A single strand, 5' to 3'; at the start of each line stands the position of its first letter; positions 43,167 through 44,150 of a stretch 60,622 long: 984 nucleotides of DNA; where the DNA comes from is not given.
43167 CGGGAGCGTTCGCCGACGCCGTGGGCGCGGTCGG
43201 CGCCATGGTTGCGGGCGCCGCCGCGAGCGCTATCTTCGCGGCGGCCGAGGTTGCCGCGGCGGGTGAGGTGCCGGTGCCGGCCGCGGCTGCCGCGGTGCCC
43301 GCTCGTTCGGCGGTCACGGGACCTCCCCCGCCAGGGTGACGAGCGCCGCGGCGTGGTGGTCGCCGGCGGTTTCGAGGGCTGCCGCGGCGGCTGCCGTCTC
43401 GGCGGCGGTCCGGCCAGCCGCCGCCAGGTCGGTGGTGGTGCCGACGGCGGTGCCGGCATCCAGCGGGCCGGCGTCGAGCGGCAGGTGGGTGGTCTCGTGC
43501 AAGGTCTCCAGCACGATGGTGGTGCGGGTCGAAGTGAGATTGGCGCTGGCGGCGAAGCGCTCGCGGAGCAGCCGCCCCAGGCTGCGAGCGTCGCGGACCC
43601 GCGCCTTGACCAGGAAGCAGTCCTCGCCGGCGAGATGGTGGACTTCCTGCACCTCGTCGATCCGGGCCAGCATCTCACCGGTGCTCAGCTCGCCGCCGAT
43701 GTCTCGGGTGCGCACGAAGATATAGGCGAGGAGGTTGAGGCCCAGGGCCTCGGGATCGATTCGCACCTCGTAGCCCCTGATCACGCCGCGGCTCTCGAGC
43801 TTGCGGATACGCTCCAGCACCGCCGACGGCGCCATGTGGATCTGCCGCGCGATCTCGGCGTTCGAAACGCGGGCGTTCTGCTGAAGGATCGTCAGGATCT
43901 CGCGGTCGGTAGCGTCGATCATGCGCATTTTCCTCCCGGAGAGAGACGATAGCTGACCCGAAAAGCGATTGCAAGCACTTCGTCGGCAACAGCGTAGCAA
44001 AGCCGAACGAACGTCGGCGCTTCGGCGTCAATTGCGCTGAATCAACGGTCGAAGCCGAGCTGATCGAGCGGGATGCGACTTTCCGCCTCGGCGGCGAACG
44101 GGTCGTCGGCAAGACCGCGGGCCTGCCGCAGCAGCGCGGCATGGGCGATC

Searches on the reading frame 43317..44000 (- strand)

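Call 77: search_protein_families(library=pfam, proteins=[window:43317-44000:-], max_evalue=0.0001)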
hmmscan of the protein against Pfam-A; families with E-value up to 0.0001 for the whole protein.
window:43317-44000:- (228 aa): 4 families
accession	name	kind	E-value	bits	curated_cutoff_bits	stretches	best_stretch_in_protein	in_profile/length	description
PF13412.12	HTH_24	-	3.8e-17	62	21.9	1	29-75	2-48/48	Winged helix-turn-helix DNA-binding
PF13404.12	HTH_AsnC-type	-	4.7e-17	62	27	1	28-69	1-42/42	AsnC-type helix-turn-helix domain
PF01037.27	AsnC_trans_reg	-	2.9e-15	56.4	25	1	108-166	15-73/73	Lrp/AsnC ligand binding domain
PF01047.28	MarR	-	2.1e-06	28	24.6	1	34-75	7-48/59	MarR family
